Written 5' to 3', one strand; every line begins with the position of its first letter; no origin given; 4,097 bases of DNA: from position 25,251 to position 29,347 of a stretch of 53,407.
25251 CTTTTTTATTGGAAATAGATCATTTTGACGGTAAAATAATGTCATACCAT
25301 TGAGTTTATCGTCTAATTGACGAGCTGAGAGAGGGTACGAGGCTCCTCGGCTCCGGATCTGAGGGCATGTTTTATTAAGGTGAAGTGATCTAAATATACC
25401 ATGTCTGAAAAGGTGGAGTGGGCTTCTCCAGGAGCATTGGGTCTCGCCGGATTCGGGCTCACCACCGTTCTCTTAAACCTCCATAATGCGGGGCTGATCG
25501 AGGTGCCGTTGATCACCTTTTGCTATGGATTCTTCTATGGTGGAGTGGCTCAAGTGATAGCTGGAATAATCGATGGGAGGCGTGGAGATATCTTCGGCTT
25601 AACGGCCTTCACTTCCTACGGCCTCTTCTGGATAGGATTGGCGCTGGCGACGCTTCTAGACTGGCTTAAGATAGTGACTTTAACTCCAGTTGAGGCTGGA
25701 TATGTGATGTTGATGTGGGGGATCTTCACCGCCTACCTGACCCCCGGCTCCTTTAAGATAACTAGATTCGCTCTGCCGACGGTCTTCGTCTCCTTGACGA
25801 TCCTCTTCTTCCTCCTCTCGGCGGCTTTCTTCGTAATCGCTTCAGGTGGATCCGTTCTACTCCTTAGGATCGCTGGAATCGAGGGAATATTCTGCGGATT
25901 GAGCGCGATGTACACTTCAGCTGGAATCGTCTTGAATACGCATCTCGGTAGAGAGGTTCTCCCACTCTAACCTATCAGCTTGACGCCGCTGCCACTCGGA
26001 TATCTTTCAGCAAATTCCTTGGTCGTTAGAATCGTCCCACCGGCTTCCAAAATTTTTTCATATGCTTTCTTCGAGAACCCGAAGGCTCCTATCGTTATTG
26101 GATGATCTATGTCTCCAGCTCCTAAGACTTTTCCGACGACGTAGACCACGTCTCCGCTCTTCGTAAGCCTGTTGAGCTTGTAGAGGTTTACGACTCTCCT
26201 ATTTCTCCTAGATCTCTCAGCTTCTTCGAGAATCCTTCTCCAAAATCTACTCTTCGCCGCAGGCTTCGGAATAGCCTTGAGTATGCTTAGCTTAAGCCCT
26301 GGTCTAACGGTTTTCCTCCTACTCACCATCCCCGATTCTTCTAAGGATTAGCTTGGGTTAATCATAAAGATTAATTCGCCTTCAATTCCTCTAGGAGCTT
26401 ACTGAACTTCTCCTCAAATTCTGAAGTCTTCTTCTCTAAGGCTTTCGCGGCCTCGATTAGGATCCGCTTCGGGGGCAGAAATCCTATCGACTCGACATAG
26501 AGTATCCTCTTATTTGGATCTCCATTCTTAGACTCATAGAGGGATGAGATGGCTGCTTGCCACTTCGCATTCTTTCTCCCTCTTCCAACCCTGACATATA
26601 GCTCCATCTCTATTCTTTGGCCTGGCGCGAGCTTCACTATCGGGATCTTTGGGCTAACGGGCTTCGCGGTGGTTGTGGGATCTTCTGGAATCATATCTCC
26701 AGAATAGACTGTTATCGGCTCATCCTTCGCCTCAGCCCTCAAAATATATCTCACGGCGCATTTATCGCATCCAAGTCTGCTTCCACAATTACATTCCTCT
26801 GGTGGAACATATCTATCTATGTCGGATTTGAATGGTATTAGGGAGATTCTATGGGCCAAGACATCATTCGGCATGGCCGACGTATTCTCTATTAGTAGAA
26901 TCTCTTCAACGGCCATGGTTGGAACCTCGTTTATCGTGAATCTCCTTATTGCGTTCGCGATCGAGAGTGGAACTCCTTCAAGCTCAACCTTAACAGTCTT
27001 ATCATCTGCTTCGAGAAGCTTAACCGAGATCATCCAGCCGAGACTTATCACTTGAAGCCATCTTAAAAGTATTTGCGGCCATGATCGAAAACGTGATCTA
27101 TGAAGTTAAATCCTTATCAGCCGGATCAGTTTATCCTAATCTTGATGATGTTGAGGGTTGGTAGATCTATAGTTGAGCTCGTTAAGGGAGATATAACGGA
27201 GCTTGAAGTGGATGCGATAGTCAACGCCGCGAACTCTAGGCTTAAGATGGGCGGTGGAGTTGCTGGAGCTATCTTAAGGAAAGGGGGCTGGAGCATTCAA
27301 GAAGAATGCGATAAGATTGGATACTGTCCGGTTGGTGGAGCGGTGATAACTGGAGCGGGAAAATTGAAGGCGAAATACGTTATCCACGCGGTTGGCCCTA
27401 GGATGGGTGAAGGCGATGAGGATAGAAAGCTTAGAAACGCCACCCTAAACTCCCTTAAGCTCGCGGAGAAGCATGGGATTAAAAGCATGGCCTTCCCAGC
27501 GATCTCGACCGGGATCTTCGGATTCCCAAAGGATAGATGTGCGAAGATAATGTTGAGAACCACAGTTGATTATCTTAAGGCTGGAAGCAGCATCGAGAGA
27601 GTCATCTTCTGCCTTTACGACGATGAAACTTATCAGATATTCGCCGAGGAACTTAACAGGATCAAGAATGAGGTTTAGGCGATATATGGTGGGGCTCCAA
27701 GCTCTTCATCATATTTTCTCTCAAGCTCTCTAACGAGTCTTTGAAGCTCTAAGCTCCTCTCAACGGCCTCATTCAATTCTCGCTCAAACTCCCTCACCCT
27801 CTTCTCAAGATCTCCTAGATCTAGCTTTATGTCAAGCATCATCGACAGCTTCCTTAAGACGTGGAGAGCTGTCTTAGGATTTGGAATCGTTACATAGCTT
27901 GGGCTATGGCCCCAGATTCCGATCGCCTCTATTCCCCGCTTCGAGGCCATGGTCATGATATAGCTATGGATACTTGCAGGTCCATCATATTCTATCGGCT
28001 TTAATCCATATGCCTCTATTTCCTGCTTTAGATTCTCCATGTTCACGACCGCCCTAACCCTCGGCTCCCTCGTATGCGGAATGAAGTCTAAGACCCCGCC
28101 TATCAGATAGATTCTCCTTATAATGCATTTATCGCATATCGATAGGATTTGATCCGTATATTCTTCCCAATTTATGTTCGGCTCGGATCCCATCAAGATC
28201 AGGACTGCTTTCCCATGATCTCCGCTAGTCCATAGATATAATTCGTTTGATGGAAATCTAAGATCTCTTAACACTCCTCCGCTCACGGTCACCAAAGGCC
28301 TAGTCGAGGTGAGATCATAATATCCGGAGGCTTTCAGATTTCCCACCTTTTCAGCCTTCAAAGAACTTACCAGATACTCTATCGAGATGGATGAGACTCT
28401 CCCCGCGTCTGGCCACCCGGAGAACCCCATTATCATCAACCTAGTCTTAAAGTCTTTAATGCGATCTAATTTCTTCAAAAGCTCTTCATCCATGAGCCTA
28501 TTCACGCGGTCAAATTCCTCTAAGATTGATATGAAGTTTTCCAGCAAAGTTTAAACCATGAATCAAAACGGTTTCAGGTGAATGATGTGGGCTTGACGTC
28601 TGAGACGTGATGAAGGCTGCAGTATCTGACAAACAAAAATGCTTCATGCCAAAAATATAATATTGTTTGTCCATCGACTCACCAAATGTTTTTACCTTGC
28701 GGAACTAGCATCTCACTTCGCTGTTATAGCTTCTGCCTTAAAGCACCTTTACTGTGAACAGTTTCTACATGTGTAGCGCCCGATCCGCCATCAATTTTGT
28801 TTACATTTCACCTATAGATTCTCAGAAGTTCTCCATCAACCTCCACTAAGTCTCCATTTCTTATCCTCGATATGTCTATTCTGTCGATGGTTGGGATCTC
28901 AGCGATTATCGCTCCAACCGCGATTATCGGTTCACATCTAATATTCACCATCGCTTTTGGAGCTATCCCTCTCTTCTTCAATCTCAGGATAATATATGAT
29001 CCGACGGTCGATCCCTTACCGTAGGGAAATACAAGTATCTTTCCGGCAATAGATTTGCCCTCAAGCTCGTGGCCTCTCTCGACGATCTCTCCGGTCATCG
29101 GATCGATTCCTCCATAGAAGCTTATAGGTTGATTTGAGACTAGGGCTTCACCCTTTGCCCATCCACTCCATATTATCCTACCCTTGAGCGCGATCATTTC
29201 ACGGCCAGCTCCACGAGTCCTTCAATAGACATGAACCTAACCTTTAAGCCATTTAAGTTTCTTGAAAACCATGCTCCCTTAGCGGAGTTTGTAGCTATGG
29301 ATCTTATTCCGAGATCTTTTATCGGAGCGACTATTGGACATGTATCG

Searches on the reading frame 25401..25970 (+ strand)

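Call 87: search_protein_families(library=pfam, proteins=[window:25401-25970:+], max_evalue=0.0001)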
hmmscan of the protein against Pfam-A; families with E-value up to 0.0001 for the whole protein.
window:25401-25970:+ (189 aa): 1 family
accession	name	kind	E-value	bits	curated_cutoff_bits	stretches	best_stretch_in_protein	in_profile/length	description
PF01184.24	Gpr1_Fun34_YaaH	-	6.9e-26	91.6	25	1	4-178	14-191/207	GPR1/FUN34/yaaH family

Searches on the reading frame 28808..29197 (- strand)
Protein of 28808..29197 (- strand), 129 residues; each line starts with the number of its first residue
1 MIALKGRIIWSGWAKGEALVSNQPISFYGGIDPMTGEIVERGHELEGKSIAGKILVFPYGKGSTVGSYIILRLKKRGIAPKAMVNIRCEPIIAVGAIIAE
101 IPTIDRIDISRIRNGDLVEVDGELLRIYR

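Call 87: search_protein_families(library=pfam, proteins=[window:28808-29197:-], max_evalue=0.0001)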
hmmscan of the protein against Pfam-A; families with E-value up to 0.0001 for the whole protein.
window:28808-29197:- (129 aa): 1 family
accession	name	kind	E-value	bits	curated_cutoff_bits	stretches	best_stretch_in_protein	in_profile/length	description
PF01989.23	AcnX_swivel_put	-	7e-35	119.2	27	1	25-103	1-79/80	Aconitase X swivel domain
